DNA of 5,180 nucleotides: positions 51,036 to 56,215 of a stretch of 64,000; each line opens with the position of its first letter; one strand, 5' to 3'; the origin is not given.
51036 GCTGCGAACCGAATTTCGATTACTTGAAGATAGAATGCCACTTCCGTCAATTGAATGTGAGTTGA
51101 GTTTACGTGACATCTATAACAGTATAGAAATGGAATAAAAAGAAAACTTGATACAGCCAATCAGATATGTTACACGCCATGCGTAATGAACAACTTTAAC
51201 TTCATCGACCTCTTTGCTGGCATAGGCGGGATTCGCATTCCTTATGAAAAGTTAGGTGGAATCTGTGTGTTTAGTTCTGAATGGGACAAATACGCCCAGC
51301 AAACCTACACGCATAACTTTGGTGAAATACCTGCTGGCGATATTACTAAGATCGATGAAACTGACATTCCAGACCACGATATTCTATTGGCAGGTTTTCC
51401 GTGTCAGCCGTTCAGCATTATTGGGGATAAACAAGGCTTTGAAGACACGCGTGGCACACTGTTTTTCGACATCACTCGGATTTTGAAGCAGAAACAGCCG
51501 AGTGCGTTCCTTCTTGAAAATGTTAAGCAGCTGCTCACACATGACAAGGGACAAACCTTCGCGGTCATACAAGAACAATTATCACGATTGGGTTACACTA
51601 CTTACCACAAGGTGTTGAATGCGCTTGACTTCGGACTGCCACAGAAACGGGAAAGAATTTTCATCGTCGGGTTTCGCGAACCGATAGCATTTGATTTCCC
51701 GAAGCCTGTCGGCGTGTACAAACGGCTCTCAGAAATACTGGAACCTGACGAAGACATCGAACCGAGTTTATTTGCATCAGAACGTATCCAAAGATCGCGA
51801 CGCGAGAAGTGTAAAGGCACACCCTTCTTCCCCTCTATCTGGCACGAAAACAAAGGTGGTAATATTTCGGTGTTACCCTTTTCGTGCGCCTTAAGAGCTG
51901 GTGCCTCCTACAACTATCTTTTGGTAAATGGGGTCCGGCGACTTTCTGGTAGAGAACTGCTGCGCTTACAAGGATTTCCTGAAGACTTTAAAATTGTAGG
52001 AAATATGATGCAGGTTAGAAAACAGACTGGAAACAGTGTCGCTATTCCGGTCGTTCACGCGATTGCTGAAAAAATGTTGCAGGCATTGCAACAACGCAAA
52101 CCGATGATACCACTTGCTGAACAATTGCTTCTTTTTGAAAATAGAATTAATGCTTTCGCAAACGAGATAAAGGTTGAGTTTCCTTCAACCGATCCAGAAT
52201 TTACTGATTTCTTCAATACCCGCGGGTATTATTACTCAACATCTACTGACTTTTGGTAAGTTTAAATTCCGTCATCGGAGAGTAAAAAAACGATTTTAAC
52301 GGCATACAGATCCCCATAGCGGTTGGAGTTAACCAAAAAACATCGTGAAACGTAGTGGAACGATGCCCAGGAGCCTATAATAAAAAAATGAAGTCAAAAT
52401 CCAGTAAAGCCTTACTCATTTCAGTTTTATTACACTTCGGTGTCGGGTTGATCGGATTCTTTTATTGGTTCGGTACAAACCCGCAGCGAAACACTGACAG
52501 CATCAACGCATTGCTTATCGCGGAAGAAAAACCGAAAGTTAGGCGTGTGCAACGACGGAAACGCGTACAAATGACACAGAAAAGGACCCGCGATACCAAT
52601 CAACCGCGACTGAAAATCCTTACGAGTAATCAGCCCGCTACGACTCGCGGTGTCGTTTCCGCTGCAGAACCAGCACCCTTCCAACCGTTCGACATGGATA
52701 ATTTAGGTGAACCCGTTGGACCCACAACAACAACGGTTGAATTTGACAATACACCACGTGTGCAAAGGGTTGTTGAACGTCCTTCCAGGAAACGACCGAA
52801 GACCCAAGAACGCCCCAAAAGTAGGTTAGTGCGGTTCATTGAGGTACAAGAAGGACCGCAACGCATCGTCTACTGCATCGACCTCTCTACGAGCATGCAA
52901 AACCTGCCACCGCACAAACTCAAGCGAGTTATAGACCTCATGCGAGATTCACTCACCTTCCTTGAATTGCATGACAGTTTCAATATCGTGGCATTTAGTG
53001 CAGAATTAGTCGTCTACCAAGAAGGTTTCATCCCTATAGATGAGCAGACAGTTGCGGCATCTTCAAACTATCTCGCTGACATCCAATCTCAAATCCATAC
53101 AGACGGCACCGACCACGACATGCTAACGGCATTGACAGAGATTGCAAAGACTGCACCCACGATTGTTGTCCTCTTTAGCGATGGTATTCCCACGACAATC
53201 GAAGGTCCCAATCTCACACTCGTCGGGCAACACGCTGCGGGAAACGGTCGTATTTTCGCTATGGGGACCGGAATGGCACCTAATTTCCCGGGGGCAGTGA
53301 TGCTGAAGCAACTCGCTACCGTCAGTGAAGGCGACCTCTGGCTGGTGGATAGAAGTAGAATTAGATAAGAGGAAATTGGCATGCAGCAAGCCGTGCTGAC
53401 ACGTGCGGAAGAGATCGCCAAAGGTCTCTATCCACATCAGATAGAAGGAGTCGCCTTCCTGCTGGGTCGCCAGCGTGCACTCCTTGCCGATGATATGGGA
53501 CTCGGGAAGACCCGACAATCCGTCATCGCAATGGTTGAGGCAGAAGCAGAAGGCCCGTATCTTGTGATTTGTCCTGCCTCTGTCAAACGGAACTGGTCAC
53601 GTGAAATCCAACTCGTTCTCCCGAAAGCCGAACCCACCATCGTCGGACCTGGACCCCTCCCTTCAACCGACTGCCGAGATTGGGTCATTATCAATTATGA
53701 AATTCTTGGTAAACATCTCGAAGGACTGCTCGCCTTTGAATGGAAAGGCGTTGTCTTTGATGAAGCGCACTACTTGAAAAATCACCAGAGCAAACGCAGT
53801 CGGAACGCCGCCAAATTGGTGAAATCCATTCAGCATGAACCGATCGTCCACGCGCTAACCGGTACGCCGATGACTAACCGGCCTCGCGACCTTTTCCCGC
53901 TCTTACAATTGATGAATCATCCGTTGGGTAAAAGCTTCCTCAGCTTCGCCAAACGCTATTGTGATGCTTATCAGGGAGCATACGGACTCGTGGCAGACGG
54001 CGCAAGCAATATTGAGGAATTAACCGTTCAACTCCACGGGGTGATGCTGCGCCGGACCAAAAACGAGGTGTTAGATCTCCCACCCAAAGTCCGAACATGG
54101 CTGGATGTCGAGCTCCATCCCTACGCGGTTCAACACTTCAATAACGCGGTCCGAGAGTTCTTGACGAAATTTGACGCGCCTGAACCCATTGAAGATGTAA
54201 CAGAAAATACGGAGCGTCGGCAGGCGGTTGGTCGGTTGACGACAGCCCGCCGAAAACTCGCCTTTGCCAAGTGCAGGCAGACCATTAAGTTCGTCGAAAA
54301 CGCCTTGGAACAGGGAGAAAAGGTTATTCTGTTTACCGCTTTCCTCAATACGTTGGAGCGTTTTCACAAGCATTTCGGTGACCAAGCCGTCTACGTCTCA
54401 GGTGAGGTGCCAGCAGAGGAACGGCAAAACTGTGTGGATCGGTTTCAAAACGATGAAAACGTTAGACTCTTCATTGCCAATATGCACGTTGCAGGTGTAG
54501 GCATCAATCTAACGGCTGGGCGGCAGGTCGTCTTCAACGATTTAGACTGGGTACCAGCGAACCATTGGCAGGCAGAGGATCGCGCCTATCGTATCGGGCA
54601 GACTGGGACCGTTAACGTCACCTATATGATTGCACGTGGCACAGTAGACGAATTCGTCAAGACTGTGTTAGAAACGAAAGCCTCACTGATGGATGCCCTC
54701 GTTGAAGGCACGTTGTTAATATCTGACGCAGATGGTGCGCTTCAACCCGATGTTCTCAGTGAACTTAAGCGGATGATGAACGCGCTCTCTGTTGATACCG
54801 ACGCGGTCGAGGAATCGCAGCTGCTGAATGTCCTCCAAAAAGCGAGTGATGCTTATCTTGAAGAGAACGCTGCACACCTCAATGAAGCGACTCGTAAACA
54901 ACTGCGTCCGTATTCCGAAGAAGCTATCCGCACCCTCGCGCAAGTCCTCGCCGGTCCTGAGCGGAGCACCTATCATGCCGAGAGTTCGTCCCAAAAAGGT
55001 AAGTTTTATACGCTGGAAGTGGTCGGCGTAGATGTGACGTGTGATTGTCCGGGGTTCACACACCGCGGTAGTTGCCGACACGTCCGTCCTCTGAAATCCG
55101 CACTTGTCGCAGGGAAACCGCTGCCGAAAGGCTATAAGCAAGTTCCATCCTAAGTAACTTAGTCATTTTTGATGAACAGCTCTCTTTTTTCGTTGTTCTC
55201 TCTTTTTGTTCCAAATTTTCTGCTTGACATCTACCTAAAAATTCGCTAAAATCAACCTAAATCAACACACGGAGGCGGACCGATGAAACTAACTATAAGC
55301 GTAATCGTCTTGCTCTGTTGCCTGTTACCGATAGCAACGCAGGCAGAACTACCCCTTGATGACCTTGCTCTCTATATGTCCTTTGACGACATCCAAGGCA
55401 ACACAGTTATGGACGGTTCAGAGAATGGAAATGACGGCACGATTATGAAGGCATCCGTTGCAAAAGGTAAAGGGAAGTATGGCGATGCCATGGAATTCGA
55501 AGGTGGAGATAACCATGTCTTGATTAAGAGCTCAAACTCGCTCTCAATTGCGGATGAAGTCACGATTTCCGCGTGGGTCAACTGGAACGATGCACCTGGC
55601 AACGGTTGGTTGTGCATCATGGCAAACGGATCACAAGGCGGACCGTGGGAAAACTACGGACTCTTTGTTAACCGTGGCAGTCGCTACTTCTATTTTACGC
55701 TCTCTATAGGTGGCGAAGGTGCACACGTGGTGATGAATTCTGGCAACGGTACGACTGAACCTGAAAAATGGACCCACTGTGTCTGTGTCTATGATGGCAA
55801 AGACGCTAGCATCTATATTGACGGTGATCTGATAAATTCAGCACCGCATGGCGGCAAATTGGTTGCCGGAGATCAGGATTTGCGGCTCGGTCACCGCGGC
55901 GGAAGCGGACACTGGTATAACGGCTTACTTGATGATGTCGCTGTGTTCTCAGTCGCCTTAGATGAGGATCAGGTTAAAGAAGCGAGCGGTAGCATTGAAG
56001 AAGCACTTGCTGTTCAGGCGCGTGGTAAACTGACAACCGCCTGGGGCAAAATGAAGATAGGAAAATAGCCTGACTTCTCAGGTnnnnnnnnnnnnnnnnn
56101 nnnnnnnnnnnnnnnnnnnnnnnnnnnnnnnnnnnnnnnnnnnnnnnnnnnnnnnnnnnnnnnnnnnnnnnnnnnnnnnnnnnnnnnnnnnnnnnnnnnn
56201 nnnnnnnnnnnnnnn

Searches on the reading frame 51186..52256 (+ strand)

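Call 54: search_protein_families(library=pfam, proteins=[window:51186-52256:+], max_evalue=0.001)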
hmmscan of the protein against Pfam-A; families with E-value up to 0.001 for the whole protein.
window:51186-52256:+ (357 aa): 1 family
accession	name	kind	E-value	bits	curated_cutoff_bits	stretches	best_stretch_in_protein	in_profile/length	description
PF00145.23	DNA_methylase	-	3.4e-92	309.8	22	1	4-298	1-323/324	C-5 cytosine-specific DNA methylase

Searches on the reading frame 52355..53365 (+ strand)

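Call 54: search_protein_families(library=pfam, proteins=[window:52355-53365:+], max_evalue=0.001)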
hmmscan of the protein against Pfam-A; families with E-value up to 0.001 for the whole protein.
window:52355-53365:+ (337 aa): 3 families
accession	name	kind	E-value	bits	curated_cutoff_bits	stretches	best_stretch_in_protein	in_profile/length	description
PF13768.12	VWA_3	-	3.1e-07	31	27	1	170-326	2-151/155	von Willebrand factor type A domain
PF13519.12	VWA_2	-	3.6e-06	28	27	1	171-277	1-106/107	von Willebrand factor type A domain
PF00092.34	VWA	-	0.00061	20.5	23.8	1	171-305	2-139/174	von Willebrand factor type A domain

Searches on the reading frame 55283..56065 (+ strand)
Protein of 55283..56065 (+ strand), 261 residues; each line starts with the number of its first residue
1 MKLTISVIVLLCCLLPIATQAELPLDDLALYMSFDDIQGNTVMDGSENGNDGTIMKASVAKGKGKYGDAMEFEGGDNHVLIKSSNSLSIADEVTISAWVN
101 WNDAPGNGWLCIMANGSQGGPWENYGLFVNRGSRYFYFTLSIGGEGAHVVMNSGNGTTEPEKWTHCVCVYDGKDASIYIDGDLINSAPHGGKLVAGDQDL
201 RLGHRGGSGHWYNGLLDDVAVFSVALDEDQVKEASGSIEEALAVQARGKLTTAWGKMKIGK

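Call 54: search_protein_families(library=pfam, proteins=[window:55283-56065:+], max_evalue=0.001)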
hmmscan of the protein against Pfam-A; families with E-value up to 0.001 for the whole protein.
window:55283-56065:+ (261 aa): 1 family
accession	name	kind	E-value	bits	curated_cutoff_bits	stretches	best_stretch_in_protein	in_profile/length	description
PF13385.13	Laminin_G_3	-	2.4e-27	96.4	27.6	1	74-232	2-151/151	Concanavalin A-like lectin/glucanases superfamily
